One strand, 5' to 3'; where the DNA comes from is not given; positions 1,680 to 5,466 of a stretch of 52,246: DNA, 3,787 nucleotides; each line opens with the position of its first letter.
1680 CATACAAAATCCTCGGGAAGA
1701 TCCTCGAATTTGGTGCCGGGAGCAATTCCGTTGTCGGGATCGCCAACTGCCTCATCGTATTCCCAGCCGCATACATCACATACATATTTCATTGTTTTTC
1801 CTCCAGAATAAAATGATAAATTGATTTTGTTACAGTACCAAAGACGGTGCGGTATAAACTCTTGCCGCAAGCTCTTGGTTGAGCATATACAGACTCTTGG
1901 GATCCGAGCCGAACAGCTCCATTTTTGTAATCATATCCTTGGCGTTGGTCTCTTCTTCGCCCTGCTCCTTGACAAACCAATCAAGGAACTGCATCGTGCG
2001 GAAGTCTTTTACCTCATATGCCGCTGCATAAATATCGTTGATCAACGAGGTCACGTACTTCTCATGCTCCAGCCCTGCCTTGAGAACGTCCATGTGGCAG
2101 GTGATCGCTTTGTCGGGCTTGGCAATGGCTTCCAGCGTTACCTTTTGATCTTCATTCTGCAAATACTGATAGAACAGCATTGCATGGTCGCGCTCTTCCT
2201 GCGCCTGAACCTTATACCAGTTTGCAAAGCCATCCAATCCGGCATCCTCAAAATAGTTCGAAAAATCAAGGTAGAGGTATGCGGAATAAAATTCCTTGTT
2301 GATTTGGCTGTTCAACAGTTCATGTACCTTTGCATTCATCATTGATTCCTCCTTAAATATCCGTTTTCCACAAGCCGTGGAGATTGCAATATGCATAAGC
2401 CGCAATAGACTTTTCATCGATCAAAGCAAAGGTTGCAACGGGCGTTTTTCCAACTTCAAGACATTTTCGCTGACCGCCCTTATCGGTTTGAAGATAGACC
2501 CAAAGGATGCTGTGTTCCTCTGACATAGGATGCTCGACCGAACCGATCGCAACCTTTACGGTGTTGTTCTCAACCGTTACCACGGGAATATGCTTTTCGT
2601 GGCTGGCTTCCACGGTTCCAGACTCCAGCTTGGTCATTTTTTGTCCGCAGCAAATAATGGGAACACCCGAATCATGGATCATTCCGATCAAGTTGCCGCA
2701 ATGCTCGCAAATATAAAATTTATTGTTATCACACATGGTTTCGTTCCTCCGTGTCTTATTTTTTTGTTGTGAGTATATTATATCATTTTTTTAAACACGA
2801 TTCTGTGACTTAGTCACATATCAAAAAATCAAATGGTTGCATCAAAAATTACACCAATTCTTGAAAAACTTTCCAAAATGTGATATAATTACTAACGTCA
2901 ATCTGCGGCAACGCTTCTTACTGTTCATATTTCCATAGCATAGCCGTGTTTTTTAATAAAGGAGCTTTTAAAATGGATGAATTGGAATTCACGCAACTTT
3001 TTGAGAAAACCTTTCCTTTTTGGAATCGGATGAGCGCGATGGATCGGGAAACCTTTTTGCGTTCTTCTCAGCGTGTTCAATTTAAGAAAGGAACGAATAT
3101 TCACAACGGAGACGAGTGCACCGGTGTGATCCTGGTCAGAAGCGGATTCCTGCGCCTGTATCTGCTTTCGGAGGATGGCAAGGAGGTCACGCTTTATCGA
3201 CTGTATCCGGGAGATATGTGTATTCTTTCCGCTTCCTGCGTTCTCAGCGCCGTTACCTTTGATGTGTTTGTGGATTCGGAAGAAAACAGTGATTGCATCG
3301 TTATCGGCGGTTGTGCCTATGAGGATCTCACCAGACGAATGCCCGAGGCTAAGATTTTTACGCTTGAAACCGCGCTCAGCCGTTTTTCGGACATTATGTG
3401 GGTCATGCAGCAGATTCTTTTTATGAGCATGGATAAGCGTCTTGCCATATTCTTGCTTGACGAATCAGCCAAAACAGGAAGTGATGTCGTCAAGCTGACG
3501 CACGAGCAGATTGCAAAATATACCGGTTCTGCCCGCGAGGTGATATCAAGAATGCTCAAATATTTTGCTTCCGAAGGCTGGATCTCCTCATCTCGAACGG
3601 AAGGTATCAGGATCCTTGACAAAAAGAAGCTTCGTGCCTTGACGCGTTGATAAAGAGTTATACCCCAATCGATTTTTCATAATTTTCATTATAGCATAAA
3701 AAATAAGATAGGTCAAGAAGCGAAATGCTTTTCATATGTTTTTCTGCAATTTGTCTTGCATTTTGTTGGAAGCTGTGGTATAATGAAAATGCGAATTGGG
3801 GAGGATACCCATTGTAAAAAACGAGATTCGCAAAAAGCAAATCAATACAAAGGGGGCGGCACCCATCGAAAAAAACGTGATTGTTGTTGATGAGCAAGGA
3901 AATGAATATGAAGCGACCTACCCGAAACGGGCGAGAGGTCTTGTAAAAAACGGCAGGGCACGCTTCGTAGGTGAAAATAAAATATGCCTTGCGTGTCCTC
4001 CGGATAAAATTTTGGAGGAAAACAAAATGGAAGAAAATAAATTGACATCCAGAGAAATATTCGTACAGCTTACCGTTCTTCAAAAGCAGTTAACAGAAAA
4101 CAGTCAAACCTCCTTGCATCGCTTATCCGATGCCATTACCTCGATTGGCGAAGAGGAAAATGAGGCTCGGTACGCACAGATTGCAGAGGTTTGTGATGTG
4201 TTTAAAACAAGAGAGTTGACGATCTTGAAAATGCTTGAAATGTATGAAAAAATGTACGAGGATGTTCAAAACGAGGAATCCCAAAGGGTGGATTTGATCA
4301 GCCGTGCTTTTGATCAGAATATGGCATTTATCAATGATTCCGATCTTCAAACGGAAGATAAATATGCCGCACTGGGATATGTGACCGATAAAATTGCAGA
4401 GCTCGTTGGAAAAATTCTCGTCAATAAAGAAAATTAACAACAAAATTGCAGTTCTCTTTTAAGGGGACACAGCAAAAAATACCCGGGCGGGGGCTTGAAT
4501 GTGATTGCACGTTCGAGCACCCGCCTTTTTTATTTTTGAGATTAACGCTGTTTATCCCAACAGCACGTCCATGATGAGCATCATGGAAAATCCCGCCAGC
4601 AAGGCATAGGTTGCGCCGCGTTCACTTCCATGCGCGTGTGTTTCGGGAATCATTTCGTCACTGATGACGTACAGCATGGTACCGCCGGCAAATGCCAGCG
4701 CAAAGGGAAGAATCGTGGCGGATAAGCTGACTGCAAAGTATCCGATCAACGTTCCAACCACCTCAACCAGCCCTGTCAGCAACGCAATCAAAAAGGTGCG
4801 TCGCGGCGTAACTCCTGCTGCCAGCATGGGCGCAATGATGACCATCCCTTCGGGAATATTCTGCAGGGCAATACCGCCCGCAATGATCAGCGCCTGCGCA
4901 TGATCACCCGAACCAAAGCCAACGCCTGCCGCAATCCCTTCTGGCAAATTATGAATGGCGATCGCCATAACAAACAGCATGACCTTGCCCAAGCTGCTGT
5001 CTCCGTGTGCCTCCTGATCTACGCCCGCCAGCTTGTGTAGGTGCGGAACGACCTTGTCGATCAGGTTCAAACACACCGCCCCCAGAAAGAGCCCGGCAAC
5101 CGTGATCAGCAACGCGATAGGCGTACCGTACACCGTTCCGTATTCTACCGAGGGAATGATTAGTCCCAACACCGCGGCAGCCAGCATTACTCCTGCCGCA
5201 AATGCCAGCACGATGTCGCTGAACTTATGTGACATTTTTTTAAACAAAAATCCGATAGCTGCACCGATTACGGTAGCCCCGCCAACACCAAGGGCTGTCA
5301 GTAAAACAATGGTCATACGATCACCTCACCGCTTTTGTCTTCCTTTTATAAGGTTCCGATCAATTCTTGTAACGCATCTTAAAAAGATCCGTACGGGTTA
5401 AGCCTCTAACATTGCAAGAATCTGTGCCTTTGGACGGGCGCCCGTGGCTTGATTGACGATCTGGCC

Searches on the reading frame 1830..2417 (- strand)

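Call 52: search_protein_families(library=pfam, max_evalue=0.0001, proteins=[window:1830-2417:-])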
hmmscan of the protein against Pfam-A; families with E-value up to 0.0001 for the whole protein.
window:1830-2417:- (195 aa): 1 family
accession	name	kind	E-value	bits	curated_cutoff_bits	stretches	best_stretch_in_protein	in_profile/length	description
PF00210.30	Ferritin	-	1.7e-37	129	24.5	1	33-168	2-141/142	Ferritin-like domain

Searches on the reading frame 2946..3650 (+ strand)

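Call 52: search_protein_families(library=pfam, max_evalue=0.0001, proteins=[window:2946-3650:+])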
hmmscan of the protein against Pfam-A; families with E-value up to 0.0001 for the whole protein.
window:2946-3650:+ (234 aa): 3 families
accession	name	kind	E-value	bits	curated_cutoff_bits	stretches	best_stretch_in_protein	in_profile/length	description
PF13545.12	HTH_Crp_2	-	4.1e-17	62.3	27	1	164-232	1-70/70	Crp-like helix-turn-helix domain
PF00325.26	Crp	-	1e-07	32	21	1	183-213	2-32/32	Bacterial regulatory proteins, crp family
PF00027.35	cNMP_binding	-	1.1e-07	32.2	27.5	1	45-96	3-55/89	Cyclic nucleotide-binding domain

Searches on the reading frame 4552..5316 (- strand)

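Call 52: search_protein_families(library=pfam, max_evalue=0.0001, proteins=[window:4552-5316:-])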
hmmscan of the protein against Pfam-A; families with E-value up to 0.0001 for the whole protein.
window:4552-5316:- (254 aa): 1 family
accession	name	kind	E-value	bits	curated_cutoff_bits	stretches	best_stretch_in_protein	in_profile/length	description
PF02535.28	Zip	-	3.6e-24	86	35.1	1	112-249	178-322/323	ZIP Zinc transporter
